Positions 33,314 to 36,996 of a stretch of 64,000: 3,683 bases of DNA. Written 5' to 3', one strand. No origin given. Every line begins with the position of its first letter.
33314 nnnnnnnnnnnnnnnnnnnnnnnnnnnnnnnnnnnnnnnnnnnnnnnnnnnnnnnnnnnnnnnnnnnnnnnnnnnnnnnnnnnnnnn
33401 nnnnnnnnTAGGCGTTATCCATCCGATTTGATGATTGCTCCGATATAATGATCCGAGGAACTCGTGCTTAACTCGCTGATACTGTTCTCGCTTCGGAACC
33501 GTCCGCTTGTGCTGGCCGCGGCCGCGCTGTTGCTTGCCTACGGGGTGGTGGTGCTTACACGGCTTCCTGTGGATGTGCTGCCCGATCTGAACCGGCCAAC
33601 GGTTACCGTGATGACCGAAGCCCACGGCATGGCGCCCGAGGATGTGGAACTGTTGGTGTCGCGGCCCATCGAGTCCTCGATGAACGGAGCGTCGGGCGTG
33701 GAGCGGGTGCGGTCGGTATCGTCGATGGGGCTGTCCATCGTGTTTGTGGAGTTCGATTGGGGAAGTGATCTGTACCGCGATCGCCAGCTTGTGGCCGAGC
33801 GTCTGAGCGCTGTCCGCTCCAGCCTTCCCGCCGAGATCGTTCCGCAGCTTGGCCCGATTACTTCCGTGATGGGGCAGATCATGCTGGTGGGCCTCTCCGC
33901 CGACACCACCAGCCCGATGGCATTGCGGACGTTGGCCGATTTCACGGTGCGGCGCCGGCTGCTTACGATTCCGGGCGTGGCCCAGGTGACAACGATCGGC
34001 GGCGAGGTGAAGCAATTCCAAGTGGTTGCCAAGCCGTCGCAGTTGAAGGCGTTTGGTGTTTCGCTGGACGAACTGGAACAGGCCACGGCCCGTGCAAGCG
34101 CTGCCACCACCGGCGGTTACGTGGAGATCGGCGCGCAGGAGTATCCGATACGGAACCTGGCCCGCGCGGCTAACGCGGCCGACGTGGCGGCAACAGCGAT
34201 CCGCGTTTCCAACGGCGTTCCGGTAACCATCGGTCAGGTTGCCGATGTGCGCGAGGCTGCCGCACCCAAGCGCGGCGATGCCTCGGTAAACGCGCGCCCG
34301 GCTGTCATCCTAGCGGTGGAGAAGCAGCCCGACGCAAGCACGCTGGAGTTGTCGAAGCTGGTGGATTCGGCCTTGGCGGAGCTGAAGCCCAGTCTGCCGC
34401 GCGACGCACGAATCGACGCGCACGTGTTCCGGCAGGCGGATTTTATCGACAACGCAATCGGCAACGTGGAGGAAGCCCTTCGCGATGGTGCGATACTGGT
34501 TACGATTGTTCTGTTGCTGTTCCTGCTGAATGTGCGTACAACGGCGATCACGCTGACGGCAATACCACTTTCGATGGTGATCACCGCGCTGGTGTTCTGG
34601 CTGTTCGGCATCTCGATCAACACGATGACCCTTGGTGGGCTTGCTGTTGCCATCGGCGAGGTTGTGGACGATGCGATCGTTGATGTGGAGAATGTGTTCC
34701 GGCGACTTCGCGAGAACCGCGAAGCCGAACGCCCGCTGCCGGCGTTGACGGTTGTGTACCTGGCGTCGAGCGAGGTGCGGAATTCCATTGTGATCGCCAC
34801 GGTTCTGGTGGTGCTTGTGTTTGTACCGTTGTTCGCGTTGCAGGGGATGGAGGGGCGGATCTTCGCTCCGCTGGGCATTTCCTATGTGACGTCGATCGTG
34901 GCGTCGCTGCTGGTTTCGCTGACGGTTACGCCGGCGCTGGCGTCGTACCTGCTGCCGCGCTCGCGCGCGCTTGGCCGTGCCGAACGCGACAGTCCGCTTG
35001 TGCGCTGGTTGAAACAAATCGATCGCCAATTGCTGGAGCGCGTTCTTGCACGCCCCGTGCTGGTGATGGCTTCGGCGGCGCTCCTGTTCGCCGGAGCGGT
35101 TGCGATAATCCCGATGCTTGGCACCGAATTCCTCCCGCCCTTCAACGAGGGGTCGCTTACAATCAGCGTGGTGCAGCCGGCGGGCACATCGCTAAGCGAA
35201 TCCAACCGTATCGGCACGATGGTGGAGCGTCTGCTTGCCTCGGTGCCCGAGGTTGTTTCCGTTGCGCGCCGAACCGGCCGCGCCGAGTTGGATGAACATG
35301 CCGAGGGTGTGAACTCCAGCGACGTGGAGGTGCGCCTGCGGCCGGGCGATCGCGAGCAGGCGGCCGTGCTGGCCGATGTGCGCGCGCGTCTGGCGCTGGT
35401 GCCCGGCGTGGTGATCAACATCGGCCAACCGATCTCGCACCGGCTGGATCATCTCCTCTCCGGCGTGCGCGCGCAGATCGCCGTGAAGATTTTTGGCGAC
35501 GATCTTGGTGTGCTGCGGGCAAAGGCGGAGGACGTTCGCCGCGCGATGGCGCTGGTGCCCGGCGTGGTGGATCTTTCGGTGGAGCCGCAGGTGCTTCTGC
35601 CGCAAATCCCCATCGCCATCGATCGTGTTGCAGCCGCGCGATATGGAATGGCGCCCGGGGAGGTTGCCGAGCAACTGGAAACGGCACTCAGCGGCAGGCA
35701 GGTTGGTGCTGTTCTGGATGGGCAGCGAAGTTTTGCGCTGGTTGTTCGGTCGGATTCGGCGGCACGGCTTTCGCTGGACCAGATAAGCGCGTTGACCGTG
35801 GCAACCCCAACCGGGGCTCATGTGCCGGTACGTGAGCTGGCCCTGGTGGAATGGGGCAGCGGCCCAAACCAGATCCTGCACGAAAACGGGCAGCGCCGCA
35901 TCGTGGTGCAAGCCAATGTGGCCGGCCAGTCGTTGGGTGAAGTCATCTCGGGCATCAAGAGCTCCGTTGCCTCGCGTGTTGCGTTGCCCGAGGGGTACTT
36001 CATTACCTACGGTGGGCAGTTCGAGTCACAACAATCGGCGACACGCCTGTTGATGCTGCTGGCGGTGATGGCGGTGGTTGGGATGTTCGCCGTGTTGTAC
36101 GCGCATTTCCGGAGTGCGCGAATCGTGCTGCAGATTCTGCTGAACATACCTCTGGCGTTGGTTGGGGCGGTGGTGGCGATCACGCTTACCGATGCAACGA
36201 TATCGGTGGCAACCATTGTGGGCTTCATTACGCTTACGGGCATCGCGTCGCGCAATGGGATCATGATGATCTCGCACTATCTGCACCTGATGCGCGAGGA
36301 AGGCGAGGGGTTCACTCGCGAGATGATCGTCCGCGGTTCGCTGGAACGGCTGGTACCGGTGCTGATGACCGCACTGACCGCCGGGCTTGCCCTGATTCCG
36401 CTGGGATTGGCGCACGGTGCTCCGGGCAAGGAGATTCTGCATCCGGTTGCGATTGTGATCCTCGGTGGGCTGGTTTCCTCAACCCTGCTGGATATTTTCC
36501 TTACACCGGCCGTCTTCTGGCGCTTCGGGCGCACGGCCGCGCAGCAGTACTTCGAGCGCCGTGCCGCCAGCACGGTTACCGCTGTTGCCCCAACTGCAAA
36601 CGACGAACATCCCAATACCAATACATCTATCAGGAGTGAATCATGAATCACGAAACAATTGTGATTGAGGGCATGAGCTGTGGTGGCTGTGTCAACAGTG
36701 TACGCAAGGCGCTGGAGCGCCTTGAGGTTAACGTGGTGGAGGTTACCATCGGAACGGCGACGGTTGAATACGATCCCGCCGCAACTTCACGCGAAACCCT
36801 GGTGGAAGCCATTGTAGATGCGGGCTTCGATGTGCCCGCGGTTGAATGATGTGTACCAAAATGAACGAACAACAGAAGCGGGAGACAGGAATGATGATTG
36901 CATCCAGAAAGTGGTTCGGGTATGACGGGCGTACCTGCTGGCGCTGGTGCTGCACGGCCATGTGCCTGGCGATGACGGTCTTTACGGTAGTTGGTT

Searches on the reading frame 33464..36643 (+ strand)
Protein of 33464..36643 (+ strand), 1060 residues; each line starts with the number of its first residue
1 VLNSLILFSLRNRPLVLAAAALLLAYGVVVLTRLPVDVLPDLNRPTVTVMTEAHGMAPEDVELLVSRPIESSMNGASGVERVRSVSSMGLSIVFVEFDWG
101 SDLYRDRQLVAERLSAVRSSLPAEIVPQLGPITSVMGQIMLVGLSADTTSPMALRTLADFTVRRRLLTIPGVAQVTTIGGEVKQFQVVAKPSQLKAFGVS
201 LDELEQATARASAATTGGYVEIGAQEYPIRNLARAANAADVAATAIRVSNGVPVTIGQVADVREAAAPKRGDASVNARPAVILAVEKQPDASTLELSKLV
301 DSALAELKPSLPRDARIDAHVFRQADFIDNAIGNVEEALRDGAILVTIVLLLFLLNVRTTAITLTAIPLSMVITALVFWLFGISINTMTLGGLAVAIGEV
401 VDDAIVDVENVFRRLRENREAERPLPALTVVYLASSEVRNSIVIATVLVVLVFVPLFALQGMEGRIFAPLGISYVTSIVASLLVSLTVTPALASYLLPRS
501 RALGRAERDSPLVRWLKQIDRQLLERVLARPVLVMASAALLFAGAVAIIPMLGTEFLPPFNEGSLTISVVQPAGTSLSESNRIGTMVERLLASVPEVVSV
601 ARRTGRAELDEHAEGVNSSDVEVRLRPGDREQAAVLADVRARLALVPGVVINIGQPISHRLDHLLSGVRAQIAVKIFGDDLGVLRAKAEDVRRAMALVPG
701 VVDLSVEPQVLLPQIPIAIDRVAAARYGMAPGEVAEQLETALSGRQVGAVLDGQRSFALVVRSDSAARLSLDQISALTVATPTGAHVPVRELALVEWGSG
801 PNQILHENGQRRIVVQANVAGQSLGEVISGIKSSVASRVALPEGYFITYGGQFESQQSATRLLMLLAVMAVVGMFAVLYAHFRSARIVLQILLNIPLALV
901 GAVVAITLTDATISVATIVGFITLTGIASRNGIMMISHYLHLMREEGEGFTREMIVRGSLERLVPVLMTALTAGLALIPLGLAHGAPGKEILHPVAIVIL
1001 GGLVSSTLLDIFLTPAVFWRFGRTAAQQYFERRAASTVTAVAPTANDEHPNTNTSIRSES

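Call 3: search_protein_families(library=pfam, proteins=[window:33464-36643:+], max_evalue=1)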
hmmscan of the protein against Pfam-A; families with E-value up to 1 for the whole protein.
window:33464-36643:+ (1060 aa): 3 families
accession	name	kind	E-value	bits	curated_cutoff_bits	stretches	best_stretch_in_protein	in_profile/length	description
PF00873.25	ACR_tran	-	6e-261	868.9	28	1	7-1019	3-1018/1021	AcrB/AcrD/AcrF family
PF02355.23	SecD_SecF_C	-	3.3e-06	27.1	20.5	2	346-487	45-181/189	Protein export membrane protein SecD/SecF, C-terminal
PF01037.27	AsnC_trans_reg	-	0.078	13.3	25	0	587-607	14-34/73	Lrp/AsnC ligand binding domain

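Call 4: search_protein_families(library=ncbifam, proteins=[window:33464-36643:+], max_evalue=1)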
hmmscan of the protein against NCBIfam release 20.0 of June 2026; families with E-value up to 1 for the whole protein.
window:33464-36643:+ (1060 aa): 18 families
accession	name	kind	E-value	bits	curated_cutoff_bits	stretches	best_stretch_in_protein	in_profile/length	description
TIGR00914.1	2A0601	subfamily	4e-237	789.7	701.45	1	1-1019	1-1033/1051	CusA/CzcA family heavy metal efflux RND transporter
NF033617.1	RND_permease_2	subfamily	1.7e-166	556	1250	1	20-1019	15-1005/1009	multidrug efflux RND transporter permease subunit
NF000282.2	RND_permease_1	subfamily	7.2e-127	424.8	1250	1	19-1019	13-1025/1029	multidrug efflux RND transporter permease subunit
TIGR00915.1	2A0602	subfamily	3e-108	363.1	940.35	1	13-1024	8-1031/1050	efflux RND transporter permease subunit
NF007905.0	PRK10614.1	equivalog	1.7e-105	353.7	1774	1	7-1034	6-1019/1025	multidrug efflux RND transporter permease subunit MdtC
NF007798.0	PRK10503.1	equivalog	9e-99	331.4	1584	1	7-1028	15-1029/1040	MdtB/MuxB family multidrug efflux RND transporter permease subunit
NF007133.0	PRK09579.1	equivalog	5.2e-90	302.4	1763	1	13-1028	10-1009/1017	multidrug efflux RND transporter permease subunit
NF007131.0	PRK09577.1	equivalog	1.6e-86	291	1768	1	13-1038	8-1039/1045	multidrug efflux RND transporter permease subunit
NF007842.1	PRK10555.1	equivalog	3e-77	260.4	1854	2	13-605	8-613/1036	multidrug efflux RND transporter permease AcrD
NF000037.1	RND_perm_OqxB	exception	3.2e-68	230.5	2200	1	12-1018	9-1031/1050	multidrug efflux RND transporter permease subunit OqxB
NF011706.2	PRK15127.1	equivalog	4e-66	223.6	2150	2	19-517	16-517/1049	multidrug efflux RND transporter permease subunit AcrB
TIGR00966.2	transloc_SecF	equivalog_domain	3.3e-05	23.5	160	1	294-488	91-271/279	protein translocase subunit SecF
TIGR00916.1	2A0604s01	subfamily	5.8e-05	22.8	148.6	1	342-480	94-229/231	SecD/SecF family protein translocase subunit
NF046001.1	SecDF_plasm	equivalog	0.00014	20.1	500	1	344-497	693-847/878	protein translocase subunit SecDF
TIGR00921.1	2A067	subfamily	0.00086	17.4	351.9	1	343-494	202-344/733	hydrophobe/amphiphile efflux-3 (HAE3) family transporter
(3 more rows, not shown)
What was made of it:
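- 33464..36646 (+): HME-RND pump, 1060 aa, NieA type. TM4 motif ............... at 34649-34693, HAEGVN at 35297-35314, HRLDH at 35438-35452. TIGR00914 E 4e-237 (call 4).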

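Call 20: search_solved_structures(query=window:33464-36643:+, max_evalue=1e-50, show_alignments=2)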
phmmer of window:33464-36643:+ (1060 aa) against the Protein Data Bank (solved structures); distinct sequences matched with E-value up to 1e-50: 79 (the best 60 are shown).
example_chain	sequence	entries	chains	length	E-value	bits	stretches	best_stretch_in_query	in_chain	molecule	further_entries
4k0e_A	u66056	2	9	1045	3.2e-136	459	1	2-1032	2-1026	Heavy metal cation tricomponent efflux pump ZneA(CzcA-like)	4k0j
3t51_A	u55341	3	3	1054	1.9e-132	446.5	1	4-1018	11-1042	Cation efflux system protein CusA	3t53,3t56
3k07_A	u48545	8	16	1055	1.9e-132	446.5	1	4-1018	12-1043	Cation efflux system protein cusA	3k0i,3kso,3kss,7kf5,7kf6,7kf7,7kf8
3ne5_A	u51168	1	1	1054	2.7e-132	446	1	6-1018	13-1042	Cation efflux system protein cusA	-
4dnr_A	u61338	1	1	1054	1.3e-131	443.7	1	4-1018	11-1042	Cation efflux system protein CusA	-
4dop_A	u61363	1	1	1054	1.5e-131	443.5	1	4-1018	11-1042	Cation efflux system protein CusA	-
4dnt_A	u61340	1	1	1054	3.2e-131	442.4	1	4-1018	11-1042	Cation efflux system protein CusA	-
9lyq_B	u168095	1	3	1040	2.3e-85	290.7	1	7-1026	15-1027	Multidrug resistance protein MdtB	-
8z1u_A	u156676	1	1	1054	2.4e-81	277.4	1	13-1026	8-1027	Efflux pump membrane transporter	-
9e9f_B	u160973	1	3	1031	1.2e-80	275.1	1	13-1023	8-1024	Efflux pump membrane transporter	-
8zxs_A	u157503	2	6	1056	3e-76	260.5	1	12-1019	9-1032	Efflux pump membrane transporter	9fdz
7cz9_A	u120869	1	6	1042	3.8e-76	260.2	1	12-1018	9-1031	Efflux pump membrane transporter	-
22xk_B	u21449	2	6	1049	2.9e-75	257.2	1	18-1019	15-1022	MexBYB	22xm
9j3d_J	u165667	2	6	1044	5.8e-75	256.3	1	7-1019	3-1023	Efflux pump membrane transporter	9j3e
8f3e_A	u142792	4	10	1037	3.1e-71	243.9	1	12-1019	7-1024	Efflux pump membrane transporter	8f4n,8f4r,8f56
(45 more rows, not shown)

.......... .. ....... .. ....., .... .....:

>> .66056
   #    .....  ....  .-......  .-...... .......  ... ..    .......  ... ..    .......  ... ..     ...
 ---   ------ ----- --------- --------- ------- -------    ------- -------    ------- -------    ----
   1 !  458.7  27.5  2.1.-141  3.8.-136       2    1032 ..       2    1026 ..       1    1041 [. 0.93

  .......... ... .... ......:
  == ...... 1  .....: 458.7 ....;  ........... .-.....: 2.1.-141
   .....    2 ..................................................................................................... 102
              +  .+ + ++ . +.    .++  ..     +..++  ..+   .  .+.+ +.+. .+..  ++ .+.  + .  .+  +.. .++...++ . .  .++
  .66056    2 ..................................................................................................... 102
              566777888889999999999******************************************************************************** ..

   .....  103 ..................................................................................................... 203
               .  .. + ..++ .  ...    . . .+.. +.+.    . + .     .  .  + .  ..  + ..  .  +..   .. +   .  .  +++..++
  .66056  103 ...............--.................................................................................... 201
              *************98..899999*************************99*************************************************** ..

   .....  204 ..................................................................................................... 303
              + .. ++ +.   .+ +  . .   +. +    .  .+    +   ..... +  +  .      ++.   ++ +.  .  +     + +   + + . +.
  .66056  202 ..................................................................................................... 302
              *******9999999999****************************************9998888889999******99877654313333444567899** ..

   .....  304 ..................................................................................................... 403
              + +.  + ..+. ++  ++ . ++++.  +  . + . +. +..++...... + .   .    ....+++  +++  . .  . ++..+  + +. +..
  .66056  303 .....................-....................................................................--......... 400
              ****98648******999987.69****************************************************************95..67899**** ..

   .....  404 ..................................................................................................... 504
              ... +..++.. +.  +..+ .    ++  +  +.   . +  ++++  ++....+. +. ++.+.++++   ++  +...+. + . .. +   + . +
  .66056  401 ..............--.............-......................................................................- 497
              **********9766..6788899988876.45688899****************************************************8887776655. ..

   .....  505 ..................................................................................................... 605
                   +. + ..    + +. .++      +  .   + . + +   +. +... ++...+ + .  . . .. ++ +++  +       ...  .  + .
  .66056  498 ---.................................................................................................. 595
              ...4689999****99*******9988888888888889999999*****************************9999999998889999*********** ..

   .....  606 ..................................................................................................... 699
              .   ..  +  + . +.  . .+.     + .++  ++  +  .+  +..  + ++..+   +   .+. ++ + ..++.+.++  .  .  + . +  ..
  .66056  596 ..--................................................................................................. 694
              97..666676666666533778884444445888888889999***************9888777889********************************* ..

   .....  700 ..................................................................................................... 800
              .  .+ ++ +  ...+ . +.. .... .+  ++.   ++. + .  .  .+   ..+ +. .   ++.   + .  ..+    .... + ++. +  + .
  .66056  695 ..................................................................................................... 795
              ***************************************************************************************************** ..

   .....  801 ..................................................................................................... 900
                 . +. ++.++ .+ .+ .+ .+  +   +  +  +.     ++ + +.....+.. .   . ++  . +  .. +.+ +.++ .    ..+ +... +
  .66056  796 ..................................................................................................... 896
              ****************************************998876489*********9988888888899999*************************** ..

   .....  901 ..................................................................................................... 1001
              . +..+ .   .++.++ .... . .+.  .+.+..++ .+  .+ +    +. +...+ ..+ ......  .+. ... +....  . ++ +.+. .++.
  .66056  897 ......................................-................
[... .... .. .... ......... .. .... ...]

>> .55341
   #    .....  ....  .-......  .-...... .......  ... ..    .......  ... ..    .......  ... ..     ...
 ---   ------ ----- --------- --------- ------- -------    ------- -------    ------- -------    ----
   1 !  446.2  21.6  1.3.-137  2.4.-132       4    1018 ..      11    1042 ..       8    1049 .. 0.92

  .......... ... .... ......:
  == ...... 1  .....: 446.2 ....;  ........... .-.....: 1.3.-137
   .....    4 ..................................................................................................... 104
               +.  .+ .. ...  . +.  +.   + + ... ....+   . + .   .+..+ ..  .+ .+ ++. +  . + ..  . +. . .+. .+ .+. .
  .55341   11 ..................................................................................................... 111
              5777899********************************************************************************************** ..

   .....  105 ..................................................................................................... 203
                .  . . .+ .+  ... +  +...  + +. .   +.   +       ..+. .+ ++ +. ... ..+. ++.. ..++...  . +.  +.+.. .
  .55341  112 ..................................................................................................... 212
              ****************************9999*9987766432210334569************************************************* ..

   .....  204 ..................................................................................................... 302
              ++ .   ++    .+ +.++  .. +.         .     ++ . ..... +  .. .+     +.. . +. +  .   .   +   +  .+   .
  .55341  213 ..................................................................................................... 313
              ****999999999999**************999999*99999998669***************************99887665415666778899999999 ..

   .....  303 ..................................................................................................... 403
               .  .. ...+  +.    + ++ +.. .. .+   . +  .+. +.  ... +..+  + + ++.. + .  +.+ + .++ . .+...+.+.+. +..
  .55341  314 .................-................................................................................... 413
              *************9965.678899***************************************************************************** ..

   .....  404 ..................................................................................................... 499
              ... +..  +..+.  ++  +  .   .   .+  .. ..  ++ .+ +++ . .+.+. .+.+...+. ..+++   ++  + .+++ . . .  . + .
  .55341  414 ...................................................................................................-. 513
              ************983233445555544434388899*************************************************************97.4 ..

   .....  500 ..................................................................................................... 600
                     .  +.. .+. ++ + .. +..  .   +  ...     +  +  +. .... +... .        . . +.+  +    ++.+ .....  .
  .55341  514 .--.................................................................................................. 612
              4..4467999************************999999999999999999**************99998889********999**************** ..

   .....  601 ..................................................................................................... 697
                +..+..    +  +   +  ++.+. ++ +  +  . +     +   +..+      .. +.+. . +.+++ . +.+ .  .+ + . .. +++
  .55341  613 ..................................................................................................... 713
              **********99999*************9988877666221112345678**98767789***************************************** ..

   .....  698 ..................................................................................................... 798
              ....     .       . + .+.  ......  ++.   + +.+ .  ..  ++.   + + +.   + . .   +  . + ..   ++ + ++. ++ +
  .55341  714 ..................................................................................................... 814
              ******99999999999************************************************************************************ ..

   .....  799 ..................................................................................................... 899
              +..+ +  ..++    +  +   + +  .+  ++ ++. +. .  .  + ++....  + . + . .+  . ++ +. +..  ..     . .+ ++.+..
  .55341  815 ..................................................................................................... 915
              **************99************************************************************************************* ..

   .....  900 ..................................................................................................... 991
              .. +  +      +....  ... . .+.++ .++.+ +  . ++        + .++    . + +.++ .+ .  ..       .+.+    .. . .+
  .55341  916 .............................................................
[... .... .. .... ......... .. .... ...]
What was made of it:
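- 33464..36646 (+): CusA Met triad positions read S, S, H (call 20).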

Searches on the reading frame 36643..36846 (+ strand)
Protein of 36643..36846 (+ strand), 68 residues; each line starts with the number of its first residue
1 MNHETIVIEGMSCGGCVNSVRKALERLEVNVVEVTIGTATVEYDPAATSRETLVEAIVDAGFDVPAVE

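Call 3: search_protein_families(library=pfam, proteins=[window:36643-36846:+], max_evalue=1)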
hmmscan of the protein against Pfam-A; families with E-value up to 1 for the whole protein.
window:36643-36846:+ (68 aa): 1 family
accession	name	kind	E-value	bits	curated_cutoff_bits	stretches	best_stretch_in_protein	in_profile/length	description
PF00403.32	HMA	-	9e-13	48.8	24.8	1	7-63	3-62/62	Heavy-metal-associated domain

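Call 4: search_protein_families(library=ncbifam, proteins=[window:36643-36846:+], max_evalue=1)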
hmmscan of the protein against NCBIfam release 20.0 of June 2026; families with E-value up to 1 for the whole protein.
window:36643-36846:+ (68 aa): 14 families
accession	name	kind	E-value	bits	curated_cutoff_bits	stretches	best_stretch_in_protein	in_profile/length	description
NF033795.1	chaper_CopZ_Bs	exception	3.5e-14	52.7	91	1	4-64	2-65/66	copper chaperone CopZ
NF041115.1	UxxU_metal_bind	equivalog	1.8e-12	47.2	95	1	6-63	8-68/74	metal-binding (seleno)protein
NF033794.2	chaper_CopZ_Eh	exception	6.1e-11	42.3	95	1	5-63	3-64/68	copper chaperone CopZ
NF047957.1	CopZ_AFE_1862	equivalog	5.1e-10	39.6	85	1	6-64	3-61/62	CopZ family metallochaperone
TIGR00003.1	TIGR00003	subfamily_domain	1.1e-09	38.3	62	1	4-64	2-65/66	copper ion binding protein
NF033781.1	chaper_CopP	exception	8.9e-09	35.4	112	1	4-64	2-64/65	copper-binding metallochaperone CopP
NF033556.1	MerTP_fusion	equivalog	5.4e-08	32.7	180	1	4-64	122-185/186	mercuric transport protein MerTP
NF007952.0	PRK10671.1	equivalog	1.7e-07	29.8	1316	1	5-64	6-63/838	copper-exporting P-type ATPase CopA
TIGR02052.1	MerP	equivalog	2e-07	31.4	92.55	1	5-62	26-86/92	mercury resistance system periplasmic binding protein MerP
NF045683.1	MerT_CopZ_Se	exception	4e-06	26.5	375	1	5-63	165-226/235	MerT/CopZ fusion-like heavy metal transport selenoprotein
NF010311.1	PRK13748.1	subfamily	9.1e-06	24.8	600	1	5-64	2-63/560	mercury(II) reductase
NF008262.1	PRK11033.1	equivalog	0.00029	19.4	1005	1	4-65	43-105/731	zinc/cadmium/mercury/lead-transporting ATPase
NF033775.1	P_type_ZntA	exception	0.002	16.5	1240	1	5-64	51-111/732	Zn(II)/Cd(II)/Pb(II) translocating P-type ATPase ZntA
NF002635.0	PRK02304.1-4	subfamily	0.052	13.1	146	1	8-44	122-158/188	adenine phosphoribosyltransferase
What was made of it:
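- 36643..36849 (+): CopZ-like HMA metallochaperone (68 aa, MSCGGC), with ATGA overlaps on both sides. Pfam HMA E 9e-13; NCBIfam CopZ E 3.5e-14 (calls 3, 4).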
